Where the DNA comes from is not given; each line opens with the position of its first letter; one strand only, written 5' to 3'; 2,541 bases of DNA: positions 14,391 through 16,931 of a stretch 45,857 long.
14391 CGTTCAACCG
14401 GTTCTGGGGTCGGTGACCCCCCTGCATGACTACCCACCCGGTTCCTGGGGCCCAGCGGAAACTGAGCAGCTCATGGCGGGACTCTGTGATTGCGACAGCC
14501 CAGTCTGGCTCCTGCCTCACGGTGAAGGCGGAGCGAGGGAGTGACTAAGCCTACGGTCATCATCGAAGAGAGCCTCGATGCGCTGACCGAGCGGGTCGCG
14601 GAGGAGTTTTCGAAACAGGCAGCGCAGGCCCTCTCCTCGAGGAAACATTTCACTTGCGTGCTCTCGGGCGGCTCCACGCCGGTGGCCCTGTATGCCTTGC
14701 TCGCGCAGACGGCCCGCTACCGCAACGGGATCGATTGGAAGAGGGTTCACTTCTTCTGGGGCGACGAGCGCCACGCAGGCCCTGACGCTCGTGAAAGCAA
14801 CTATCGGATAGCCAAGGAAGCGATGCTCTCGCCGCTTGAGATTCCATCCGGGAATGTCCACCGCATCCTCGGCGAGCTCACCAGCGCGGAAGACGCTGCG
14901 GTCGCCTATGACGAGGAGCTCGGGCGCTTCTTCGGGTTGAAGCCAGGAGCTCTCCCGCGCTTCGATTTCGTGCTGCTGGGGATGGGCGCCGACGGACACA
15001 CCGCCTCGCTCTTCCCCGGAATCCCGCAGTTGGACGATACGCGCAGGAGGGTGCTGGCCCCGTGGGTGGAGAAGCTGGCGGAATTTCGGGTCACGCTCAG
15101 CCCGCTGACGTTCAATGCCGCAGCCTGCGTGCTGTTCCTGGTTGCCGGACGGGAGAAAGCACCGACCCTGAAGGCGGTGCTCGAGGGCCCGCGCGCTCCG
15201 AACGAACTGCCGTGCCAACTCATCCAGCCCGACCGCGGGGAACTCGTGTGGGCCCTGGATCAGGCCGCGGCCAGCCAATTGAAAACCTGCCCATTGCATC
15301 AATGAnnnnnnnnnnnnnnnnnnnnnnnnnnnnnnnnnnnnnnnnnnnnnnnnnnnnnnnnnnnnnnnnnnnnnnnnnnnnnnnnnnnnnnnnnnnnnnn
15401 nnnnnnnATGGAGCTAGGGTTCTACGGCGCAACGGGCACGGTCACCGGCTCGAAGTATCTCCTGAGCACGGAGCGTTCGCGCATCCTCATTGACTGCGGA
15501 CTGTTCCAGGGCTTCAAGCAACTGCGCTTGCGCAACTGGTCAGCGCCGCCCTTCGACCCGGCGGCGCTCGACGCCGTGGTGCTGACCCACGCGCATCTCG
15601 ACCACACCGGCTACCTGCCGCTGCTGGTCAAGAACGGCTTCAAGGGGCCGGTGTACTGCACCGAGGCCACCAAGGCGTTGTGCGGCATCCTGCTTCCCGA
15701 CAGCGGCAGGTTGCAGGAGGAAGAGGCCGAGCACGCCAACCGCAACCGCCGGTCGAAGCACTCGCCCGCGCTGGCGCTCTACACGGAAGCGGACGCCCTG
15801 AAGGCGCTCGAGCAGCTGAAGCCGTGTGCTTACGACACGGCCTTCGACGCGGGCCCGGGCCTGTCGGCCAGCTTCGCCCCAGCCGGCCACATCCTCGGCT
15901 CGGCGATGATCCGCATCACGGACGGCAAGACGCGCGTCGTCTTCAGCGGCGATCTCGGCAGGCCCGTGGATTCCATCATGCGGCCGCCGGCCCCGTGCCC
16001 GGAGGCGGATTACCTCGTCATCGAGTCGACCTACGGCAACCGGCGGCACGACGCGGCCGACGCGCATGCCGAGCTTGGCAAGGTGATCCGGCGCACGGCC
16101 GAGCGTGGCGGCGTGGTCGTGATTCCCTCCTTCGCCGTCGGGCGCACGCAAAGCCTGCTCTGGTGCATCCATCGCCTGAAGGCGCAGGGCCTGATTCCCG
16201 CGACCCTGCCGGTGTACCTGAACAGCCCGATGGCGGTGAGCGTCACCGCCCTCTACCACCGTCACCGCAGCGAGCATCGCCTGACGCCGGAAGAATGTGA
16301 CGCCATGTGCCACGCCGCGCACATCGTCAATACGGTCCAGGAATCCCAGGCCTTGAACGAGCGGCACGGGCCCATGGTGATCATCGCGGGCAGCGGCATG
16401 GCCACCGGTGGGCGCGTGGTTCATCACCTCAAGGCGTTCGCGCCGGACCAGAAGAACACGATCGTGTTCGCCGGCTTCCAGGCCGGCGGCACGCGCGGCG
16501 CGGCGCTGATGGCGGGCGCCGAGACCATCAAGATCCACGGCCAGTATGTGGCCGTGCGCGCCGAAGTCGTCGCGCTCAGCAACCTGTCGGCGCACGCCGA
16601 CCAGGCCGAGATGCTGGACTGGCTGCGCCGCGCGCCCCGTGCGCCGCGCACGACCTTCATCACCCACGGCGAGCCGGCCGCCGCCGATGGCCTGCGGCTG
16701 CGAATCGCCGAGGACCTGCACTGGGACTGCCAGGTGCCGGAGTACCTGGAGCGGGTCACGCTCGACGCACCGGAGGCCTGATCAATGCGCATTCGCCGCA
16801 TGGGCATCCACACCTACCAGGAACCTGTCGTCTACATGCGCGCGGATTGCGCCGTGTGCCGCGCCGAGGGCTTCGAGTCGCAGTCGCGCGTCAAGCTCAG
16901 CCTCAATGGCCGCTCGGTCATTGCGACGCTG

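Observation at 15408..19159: Beta-CASP nuclease + AMP-phosphorylase-like enzyme + Prs-like kinase: a tightly coupled, uncharacterised ribose-salvage triad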

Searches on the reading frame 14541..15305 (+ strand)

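Call 3: search_protein_families(library=pfam, proteins=[window:14541-15305:+])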
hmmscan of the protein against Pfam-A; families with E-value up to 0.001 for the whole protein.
window:14541-15305:+ (254 aa): 1 family
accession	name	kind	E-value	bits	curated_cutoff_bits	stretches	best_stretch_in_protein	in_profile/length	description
PF01182.26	Glucosamine_iso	-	1.4e-65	221.7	27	1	12-237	3-225/225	Glucosamine-6-phosphate isomerases/6-phosphogluconolactonase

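Call 4: search_protein_families(library=ncbifam, proteins=[window:14541-15305:+])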
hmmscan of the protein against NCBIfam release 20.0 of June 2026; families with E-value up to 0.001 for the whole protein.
window:14541-15305:+ (254 aa): 6 families
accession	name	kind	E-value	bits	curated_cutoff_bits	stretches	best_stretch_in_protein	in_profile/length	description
TIGR01198.1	pgl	equivalog_domain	1.2e-56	191.8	124.45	1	12-247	5-234/234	6-phosphogluconolactonase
NF009022.0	PRK12358.1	equivalog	4.8e-15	55.7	247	1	25-248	18-238/239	glucosamine-6-phosphate deaminase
NF002557.0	PRK02122.1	subfamily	3.3e-14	51.9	384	1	6-248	32-276/653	glucosamine-6-phosphate deaminase-like protein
NF001684.0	PRK00443.1-4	subfamily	1.2e-12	47.9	326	1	17-249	10-243/260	glucosamine-6-phosphate deaminase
TIGR00502.1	nagB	equivalog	3.2e-09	36.5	236.9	1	13-249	10-249/259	glucosamine-6-phosphate deaminase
NF001685.0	PRK00443.1-5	equivalog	0.00015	21.2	513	0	34-216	32-218/266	glucosamine-6-phosphate deaminase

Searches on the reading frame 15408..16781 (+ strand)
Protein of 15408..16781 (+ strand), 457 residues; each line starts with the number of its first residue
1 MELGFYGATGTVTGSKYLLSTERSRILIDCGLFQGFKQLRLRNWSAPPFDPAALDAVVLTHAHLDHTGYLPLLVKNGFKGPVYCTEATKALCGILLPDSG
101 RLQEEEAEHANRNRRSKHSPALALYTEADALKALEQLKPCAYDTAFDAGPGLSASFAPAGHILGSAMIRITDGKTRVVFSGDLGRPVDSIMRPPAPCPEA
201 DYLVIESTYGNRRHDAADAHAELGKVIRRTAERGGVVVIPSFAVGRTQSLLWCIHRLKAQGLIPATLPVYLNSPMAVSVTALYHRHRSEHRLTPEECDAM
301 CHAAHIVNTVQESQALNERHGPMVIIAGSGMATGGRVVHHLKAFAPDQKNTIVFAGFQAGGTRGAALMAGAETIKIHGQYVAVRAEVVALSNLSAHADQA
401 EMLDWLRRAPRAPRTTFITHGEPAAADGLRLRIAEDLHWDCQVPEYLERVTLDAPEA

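Call 3: search_protein_families(library=pfam, proteins=[window:15408-16781:+])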
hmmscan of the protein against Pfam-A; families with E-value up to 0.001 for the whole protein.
window:15408-16781:+ (457 aa): 5 families
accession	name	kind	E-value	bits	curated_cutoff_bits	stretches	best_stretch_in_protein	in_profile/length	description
PF10996.14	Beta-Casp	-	1.5e-36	126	27.7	1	247-367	1-120/120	Beta-Casp domain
PF00753.33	Lactamase_B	-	2.8e-16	60.5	22.7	1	17-194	9-161/196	Metallo-beta-lactamase superfamily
PF07521.17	RMMBL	-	1.4e-14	54.3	21.6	1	381-444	2-63/63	Zn-dependent metallo-hydrolase RNA specificity domain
PF12706.13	Lactamase_B_2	-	1.4e-13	51.3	27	1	25-228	2-185/200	Beta-lactamase superfamily domain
PF16661.11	Lactamase_B_6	-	1.6e-08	34.6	27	1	18-183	1-162/193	Metallo-beta-lactamase superfamily domain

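Call 4: search_protein_families(library=ncbifam, proteins=[window:15408-16781:+])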
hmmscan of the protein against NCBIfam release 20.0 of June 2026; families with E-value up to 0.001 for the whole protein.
window:15408-16781:+ (457 aa): 14 families
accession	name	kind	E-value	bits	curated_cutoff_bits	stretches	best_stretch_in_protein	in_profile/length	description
NF045584.1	cas14_MBL_CASP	equivalog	1e-105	354.4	800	1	1-438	1-426/612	type VII CRISPR-associated protein Cas14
TIGR03675.1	arCOG00543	equivalog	1.1e-85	288.2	580.2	1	4-452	178-630/631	beta-CASP ribonuclease aCPSF1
TIGR04122.1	Xnuc_lig_assoc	equivalog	1.9e-16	59.8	325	1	138-257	65-185/326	ligase-associated DNA damage response exonuclease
NF008887.0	PRK11921.1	equivalog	6e-06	25.4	635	1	16-89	37-107/396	anaerobic nitric oxide reductase flavorubredoxin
NF033105.1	bla_subclass_B3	equivalog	1.1e-05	24.9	240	1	10-74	19-82/257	subclass B3 metallo-beta-lactamase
NF000439.2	blaAIM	exception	2.5e-05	24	675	1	5-108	46-150/303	AIM family subclass B3 metallo-beta-lactamase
NF041809.1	Avs1a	equivalog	2.6e-05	23.1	420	1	14-78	7-72/387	AVAST type 1 anti-phage system MBL fold metallo-hydrolase Avs1a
TIGR02651.1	RNase_Z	equivalog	9.3e-05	21.6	292.95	0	17-74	21-72/302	ribonuclease Z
NF012229.1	bla_class_B_core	domain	9.9e-05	22.5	100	1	8-91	9-87/139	metallo-beta-lactamase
NF040874.1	blaPJM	exception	0.0001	22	630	1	6-86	47-128/301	PJM family subclass B3 metallo-beta-lactamase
NF002553.0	PRK02113.1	equivalog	0.00012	21.6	386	1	16-70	37-83/252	MBL fold metallo-hydrolase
NF000458.2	blaPEDO-2_fam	exception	0.00033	20.1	550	1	9-75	47-112/285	PEDO-2 family subclass B3 metallo-beta-lactamase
NF003954.0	PRK05452.1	equivalog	0.00035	19.6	711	1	17-88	38-106/479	anaerobic nitric oxide reductase flavorubredoxin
NF000801.0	PRK00055.1-3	equivalog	0.00071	18.7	252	0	16-74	22-74/307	ribonuclease Z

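Call 25: search_solved_structures(query=window:15408-16778:+, show_alignments=1)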
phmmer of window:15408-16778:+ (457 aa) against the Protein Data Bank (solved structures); distinct sequences matched with E-value up to 0.001: 34.
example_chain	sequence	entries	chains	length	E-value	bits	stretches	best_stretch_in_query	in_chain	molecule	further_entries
2dkf_A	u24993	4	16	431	1.6e-76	261.3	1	5-423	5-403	metallo-beta-lactamase superfamily protein | Ribonuclease TTHA0252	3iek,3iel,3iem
3ie2_A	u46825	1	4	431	3e-76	260.3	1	5-412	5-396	Ribonuclease TTHA0252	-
3idz_A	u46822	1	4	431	5.3e-76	259.5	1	5-423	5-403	Ribonuclease TTHA0252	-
3ie0_A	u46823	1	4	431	9.8e-76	258.6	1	5-423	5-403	Ribonuclease TTHA0252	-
3ie1_A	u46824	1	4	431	3.5e-75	256.8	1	5-423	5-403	Ribonuclease TTHA0252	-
3a4y_A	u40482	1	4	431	3.8e-75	256.7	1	5-423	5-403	Ribonuclease TTHA0252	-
8yhd_H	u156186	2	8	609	1.6e-64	221.6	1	4-434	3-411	a protein | Cas14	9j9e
8yhe_H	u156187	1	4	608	3.9e-63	217.1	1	4-434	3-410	protein structure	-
2xr1_A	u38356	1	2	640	4.5e-63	216.9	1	11-442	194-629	CLEAVAGE AND POLYADENYLATION SPECIFICITY FACTOR 100 KD SUBUNIT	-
21bh_H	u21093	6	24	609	5.2e-62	213.4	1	4-434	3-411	a protein | Protein structure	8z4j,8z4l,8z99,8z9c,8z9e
2ycb_A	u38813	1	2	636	1.1e-50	176.1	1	15-449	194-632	CLEAVAGE AND POLYADENYLATION SPECIFICITY FACTOR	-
3af5_A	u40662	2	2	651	8.1e-49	169.9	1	12-448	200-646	Putative uncharacterized protein PH1404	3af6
9bct_J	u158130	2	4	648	1.6e-43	152.5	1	12-444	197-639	Transcription termination factor FttA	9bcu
6q55_A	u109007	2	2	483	5.9e-42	147.3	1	14-454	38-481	Cleavage and Polyadenylation Specificity Factor 3 (CPSF3) | Cleavage and Polyadenylation Specificity Factor 3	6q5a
7pks_k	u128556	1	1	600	4.8e-41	144.3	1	10-453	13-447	Integrator complex subunit 11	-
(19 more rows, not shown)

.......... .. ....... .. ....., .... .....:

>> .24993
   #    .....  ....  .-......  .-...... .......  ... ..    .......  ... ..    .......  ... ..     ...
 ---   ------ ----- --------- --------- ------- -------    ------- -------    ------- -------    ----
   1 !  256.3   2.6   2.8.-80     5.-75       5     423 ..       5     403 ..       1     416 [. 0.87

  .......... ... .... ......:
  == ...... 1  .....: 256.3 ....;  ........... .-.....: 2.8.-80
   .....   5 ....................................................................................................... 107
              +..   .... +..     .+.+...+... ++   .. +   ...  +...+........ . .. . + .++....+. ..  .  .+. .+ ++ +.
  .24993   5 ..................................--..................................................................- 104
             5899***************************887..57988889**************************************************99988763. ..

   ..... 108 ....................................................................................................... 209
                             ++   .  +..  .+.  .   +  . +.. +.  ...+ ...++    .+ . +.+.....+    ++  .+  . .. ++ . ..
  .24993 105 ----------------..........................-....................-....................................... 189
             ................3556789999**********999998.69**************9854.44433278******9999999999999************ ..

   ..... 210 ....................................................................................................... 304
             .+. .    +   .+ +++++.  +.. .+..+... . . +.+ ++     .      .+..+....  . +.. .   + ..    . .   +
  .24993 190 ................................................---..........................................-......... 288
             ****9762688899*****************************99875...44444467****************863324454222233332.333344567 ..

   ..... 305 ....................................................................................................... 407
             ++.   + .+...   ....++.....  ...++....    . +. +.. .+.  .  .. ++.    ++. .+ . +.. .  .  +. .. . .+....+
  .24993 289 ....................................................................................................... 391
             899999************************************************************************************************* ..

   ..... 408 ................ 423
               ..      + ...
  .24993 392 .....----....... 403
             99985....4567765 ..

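Call 56: search_protein_families(library=padloc, proteins=[window:15408-16778:+], max_evalue=0.01)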
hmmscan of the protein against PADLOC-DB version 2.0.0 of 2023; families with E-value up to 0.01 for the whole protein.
window:15408-16778:+ (457 aa): 1 family
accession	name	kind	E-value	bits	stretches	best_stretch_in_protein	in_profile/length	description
PDLC02158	Avs1a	-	0.001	16.4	1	13-78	10-76/392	-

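Call 85: search_dna_similar(query=window:15408-16778:+, collection=plasmids, mode=protein, max_rows=60, max_evalue=1e-60, rows=spread)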
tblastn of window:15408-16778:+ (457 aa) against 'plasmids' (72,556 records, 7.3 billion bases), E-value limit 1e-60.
Records with a match: 220; places in all: 223; records where one place covers at least 80% of the query: 215.
Best place of each record, by identity: 60-80% 2; <60% 218.
By first word of the organism name: Rhizobium 38; Sphingobium 28; Sinorhizobium 27; Leisingera 13; Cupriavidus 11; Variovorax 7; Ralstonia 7; Legionella 5; Agrobacterium 5; Shinella 5; and 43 more.
By predicted mobility (MOB-suite, as given by PLSDB): non-mobilizable 97; conjugative 93; mobilizable 30.
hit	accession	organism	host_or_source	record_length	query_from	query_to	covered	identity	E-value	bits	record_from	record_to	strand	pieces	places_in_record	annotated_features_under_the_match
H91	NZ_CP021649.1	Acidovorax sp. T1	-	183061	1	452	99%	62.8%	0e+0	568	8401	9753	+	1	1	MBL fold metallo-hydrolase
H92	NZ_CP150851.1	Burkholderia pyrrocinia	-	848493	1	454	99%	59.3%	1e-160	509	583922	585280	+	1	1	MBL fold metallo-hydrolase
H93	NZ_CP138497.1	Variovorax boronicumulans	Legume root,PacBio whole genome assembly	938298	1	448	98%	59.2%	1e-161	512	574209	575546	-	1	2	MBL fold metallo-hydrolase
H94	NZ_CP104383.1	Ralstonia pickettii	cell culture,aquaculture water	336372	1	453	99%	57.5%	9e-156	496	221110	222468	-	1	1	MBL fold metallo-hydrolase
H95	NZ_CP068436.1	Cupriavidus necator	heavy metal containmented soil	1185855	1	456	100%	56.6%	2e-159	506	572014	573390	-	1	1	none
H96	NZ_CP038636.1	Cupriavidus oxalaticus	whole organism,sewage sludge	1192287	1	456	100%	55.9%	2e-157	500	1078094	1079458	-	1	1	none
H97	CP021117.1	Aestuarium zhoushanense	pure culture,tidal flat sample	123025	3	456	99%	55.1%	1e-154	492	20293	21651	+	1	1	MBL fold metallo-hydrolase | thymidine phosphorylase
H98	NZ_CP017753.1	Cupriavidus sp. USMAHM13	cell culture,Paddy field, Sungai Manik, ...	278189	1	453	99%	55.0%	1e-151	483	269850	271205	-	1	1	MBL fold metallo-hydrolase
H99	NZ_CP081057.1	Leisingera aquaemixtae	-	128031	3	455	99%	54.3%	2e-154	491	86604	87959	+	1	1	MBL fold metallo-hydrolase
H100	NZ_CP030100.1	Roseovarius sp. AK1035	cell culture,culture of Roseovarius sp. ...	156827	2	456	100%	53.8%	3e-147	471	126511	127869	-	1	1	MBL fold metallo-hydrolase | thymidine phosphorylase family protein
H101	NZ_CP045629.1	Roseibium aggregatum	-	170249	3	455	99%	53.9%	1e-148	475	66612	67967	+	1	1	MBL fold metallo-hydrolase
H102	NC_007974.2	Cupriavidus metallidurans CH34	-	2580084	1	456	100%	52.7%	8e-140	449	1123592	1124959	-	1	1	none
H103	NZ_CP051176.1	Ralstonia solanacearum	Whole organism,tomato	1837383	1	455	100%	52.7%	2e-143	460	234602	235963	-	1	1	none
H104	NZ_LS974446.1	Ciceribacter selenitireducens ATCC BAA-1503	-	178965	1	443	97%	54.0%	2e-142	457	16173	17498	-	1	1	MBL fold metallo-hydrolase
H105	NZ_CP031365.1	Rhizobium sp. ZX09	cell culture,soil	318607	1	443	97%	53.7%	2e-141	454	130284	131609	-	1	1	MBL fold metallo-hydrolase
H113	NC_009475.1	Bradyrhizobium sp. BTAi1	-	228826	1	453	99%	49.9%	1e-134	435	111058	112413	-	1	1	MBL fold metallo-hydrolase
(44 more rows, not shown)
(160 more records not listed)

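Call 86: get_annotated_region(hit=H102, flank=12000)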
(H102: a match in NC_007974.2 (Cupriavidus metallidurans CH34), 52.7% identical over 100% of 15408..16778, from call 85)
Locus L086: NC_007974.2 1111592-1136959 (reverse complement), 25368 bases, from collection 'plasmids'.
description: Cupriavidus metallidurans CH34 megaplasmid, complete sequence
organism: Cupriavidus metallidurans CH34 (NCBI taxid 266264)
taxonomy: Bacteria; Pseudomonadota; Betaproteobacteria; Burkholderiales; Burkholderiaceae; Cupriavidus; Cupriavidus metallidurans; Cupriavidus metallidurans CH34
host: -; source: -; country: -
typing (MOB-suite, as given by PLSDB): mobilizable; replicon rep_cluster_104,rep_cluster_1581,rep_cluster_80; relaxase MOBP,MOBP
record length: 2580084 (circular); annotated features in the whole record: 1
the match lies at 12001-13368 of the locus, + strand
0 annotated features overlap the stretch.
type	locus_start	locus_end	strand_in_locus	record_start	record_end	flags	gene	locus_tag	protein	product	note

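Call 90: get_annotated_region(hit=H113, flank=8000)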
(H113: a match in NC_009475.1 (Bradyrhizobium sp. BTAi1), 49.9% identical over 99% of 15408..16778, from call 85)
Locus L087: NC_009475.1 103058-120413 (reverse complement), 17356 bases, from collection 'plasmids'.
description: Bradyrhizobium sp. BTAi1 plasmid pBBta01, complete sequence
organism: Bradyrhizobium sp. BTAi1 (NCBI taxid 288000)
taxonomy: Bacteria; Pseudomonadota; Alphaproteobacteria; Hyphomicrobiales; Nitrobacteraceae; Bradyrhizobium; Bradyrhizobium sp. BTAi1
host: -; source: -; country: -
typing (MOB-suite, as given by PLSDB): conjugative; replicon rep_cluster_506; relaxase MOBP; mating-pair formation MPF_T
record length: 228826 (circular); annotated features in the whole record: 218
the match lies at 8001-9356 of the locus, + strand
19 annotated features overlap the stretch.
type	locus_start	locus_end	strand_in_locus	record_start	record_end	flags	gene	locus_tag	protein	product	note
CDS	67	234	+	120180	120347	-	-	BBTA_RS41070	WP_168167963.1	hypothetical protein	-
CDS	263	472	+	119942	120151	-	-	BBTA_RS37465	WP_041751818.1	hypothetical protein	-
CDS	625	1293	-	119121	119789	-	-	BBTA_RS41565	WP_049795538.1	periplasmic heavy metal sensor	-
CDS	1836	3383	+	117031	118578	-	glgA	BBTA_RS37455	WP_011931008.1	glycogen synthase GlgA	-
CDS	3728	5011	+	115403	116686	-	-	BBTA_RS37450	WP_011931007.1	IS701 family transposase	-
CDS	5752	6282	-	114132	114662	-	-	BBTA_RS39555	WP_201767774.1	hypothetical protein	-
CDS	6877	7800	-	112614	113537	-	-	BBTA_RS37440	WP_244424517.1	TIGR00730 family Rossman fold protein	-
CDS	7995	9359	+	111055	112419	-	-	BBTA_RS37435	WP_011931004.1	MBL fold metallo-hydrolase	-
CDS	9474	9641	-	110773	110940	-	-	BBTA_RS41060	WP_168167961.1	hypothetical protein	-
CDS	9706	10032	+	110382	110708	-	-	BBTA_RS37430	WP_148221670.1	hypothetical protein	-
CDS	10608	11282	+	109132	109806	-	-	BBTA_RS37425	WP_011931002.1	hypothetical protein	-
CDS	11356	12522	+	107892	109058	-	-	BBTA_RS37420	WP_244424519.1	OpgC domain-containing protein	-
CDS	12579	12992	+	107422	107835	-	-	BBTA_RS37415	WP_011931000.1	DUF1622 domain-containing protein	-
CDS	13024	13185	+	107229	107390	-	-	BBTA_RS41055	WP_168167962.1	hypothetical protein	-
CDS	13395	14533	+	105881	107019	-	-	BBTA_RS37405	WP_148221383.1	IS3 family transposase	-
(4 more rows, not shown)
